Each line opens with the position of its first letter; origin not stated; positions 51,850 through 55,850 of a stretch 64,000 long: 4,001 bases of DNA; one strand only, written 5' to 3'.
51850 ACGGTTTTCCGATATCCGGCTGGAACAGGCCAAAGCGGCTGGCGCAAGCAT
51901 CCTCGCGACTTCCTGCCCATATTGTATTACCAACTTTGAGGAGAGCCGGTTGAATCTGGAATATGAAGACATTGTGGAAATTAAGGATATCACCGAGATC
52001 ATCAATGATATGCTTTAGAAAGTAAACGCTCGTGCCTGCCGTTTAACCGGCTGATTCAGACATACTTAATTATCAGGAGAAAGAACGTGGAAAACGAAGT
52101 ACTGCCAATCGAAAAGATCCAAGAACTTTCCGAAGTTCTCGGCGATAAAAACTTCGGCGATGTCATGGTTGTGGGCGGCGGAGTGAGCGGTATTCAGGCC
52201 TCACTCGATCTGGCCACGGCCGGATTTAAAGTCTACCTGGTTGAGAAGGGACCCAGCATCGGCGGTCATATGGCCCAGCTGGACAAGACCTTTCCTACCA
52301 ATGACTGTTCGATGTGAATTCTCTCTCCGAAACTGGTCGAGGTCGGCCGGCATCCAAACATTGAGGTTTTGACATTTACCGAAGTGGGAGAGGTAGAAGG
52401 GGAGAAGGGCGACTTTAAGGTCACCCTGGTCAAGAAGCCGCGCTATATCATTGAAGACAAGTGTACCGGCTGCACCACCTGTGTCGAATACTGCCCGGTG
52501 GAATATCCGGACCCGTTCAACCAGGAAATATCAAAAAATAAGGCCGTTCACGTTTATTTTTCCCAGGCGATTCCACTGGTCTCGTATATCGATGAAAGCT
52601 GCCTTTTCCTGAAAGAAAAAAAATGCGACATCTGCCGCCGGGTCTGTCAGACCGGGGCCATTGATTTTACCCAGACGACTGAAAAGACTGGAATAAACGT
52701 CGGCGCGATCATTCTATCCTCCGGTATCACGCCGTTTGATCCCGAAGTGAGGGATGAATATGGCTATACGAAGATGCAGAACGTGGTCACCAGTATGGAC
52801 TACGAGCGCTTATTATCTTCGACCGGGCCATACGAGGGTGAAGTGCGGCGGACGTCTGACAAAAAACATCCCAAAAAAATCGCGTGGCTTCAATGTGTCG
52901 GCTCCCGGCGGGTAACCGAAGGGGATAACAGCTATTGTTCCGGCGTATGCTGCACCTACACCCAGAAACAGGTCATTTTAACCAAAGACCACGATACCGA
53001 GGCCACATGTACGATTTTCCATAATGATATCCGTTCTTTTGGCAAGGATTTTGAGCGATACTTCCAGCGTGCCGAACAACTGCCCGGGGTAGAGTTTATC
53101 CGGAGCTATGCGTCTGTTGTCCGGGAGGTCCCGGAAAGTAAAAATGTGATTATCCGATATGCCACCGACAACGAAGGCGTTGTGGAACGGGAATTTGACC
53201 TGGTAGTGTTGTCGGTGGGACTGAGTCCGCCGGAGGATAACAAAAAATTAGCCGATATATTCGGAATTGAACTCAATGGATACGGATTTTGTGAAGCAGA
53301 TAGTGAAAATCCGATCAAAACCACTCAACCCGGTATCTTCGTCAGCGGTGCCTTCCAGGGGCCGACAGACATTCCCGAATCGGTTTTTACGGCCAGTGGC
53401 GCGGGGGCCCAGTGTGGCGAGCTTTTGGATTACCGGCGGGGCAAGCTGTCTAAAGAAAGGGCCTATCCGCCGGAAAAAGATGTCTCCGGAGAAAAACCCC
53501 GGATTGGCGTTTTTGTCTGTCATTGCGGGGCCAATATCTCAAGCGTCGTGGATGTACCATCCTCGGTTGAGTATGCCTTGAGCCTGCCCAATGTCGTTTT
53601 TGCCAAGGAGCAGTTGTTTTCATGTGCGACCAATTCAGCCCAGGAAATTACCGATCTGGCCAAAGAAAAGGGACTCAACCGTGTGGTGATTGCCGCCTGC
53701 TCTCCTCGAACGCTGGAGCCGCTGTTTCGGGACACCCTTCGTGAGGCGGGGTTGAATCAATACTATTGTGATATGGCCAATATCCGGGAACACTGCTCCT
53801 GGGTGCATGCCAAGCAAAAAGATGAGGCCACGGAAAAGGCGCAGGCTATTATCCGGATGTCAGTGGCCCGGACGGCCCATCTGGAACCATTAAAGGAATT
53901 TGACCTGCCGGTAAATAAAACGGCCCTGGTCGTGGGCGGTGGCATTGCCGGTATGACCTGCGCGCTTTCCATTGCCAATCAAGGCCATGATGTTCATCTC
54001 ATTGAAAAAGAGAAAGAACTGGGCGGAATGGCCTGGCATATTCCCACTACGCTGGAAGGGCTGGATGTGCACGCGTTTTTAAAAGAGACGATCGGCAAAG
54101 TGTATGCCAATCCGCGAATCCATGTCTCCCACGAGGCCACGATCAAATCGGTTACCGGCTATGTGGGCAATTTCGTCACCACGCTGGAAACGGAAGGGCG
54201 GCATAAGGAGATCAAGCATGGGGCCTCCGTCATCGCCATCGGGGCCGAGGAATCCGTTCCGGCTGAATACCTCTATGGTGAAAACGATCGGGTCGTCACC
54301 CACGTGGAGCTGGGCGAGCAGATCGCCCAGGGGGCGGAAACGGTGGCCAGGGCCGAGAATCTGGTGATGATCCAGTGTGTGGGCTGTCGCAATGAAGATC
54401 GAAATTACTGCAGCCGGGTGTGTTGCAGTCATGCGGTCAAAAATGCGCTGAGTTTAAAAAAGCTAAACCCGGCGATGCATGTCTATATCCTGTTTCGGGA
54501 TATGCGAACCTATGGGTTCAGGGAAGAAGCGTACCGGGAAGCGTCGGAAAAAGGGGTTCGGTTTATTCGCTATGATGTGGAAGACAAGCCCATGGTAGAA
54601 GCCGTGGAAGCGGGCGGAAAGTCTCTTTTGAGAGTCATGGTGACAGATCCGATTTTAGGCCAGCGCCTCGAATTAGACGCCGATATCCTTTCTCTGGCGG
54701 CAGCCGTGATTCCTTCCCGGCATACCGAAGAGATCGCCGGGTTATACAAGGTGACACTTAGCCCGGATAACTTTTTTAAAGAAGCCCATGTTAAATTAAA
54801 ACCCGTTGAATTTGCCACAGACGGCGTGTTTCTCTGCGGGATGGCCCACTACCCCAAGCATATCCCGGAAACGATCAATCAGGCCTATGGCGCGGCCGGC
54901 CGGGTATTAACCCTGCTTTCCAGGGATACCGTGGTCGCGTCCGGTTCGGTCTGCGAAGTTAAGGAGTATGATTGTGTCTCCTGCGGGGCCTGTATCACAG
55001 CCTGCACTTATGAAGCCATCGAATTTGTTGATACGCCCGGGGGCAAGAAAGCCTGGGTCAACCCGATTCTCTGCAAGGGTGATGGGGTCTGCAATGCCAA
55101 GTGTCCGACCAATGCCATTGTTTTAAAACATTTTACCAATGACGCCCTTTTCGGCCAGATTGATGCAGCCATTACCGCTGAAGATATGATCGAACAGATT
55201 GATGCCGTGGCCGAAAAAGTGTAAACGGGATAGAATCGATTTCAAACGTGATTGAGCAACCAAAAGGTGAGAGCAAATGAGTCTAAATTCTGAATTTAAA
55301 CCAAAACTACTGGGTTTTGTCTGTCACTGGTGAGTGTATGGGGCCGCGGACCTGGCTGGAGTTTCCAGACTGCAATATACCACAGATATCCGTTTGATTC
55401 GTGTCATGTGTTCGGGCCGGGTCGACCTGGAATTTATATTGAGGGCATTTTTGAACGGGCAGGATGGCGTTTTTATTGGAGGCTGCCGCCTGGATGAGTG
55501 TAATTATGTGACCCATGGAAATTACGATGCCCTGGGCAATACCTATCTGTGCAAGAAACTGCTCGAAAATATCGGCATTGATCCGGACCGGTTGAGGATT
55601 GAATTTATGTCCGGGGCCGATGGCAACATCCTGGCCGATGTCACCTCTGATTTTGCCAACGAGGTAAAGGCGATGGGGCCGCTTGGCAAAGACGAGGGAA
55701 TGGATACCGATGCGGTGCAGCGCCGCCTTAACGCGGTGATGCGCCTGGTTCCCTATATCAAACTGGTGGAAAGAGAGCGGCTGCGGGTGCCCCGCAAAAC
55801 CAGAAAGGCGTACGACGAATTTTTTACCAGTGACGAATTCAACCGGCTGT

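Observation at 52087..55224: bamE is one 1045-codon reading frame interrupted only by a TGA at the conserved HdrA cysteine: predicted selenocysteine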

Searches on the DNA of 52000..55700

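Call 16: search_rna_families(source=window, start=52000, end=55700, threshold=evalue, max_evalue=10, show_alignments=3)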
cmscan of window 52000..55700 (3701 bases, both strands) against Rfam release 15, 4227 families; matches with E-value up to 10: 2.
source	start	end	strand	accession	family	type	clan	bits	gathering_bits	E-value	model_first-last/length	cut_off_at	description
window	53694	53802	+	RF02139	HOXA11-AS1_3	Gene; lncRNA;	-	21.8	50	1.4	1-98/98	no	HOXA11 antisense RNA 1 conserved region 3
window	54179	54268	-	RF00002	5_8S_rRNA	Gene; rRNA;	CL00112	12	42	6.6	1-154/154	no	5.8S ribosomal RNA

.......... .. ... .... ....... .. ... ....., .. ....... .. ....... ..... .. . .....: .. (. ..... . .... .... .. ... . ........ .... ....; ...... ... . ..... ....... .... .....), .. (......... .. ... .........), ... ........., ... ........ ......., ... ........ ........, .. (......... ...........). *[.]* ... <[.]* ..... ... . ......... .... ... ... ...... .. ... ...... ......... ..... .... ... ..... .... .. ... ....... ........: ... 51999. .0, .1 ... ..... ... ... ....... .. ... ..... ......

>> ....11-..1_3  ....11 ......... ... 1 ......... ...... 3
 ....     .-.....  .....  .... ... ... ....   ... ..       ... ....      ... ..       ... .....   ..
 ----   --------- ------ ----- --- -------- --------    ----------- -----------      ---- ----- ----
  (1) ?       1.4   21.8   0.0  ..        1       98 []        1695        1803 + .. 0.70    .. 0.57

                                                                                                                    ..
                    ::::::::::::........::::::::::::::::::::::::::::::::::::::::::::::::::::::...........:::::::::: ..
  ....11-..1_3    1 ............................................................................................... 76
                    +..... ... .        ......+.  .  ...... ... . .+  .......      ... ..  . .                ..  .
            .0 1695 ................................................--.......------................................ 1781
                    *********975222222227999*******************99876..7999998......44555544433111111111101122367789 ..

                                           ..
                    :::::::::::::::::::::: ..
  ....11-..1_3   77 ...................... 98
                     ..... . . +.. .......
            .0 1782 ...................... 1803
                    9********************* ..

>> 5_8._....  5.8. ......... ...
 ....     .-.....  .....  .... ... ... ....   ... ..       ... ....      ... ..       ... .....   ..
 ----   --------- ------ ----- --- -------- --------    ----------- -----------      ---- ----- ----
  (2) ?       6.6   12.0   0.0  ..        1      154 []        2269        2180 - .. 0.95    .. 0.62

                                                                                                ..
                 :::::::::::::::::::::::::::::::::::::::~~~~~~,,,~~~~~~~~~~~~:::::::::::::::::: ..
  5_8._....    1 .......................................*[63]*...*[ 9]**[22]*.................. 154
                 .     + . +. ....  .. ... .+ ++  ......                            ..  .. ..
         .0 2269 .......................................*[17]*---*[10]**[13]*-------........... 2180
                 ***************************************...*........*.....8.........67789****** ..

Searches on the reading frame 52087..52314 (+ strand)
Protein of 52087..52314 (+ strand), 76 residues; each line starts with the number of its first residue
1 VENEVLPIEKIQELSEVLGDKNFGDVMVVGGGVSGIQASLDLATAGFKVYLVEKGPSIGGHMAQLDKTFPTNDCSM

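Call 7: search_protein_families(library=pfam, proteins=[window:52087-52314:+])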
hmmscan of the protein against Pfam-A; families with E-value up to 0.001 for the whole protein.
window:52087-52314:+ (76 aa): 10 families
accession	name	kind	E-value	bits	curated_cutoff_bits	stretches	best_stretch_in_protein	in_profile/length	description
PF12831.13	FAD_oxidored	-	6.5e-10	39.3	27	1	25-63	1-39/416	FAD dependent oxidoreductase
PF00890.30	FAD_binding_2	-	1.1e-07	31.8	20.4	1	25-63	1-39/414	FAD binding domain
PF13450.12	NAD_binding_8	-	1.9e-07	31.7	21.9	1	28-64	1-37/68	NAD(P)-binding Rossmann-like domain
PF01266.30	DAO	-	6.9e-07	29.5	27.9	1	25-60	1-36/353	FAD dependent oxidoreductase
PF01946.23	Thi4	-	7e-06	25.9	26.2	1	22-63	16-58/235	Thi4 family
PF07992.20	Pyr_redox_2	-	9.3e-06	25.7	26.1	1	25-69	2-35/291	Pyridine nucleotide-disulphide oxidoreductase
PF01134.28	GIDA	-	3.2e-05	23.6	22.1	1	25-53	1-29/391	Glucose inhibited division protein A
PF03486.20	HI0933_like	-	8.7e-05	22.5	50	1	25-60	2-37/244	HI0933-like protein Rossmann domain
PF00070.33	Pyr_redox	-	0.00021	22.2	22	1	26-59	2-35/82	Pyridine nucleotide-disulphide oxidoreductase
PF13738.12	Pyr_redox_3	-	0.00027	20.7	30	1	21-60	162-201/305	Pyridine nucleotide-disulphide oxidoreductase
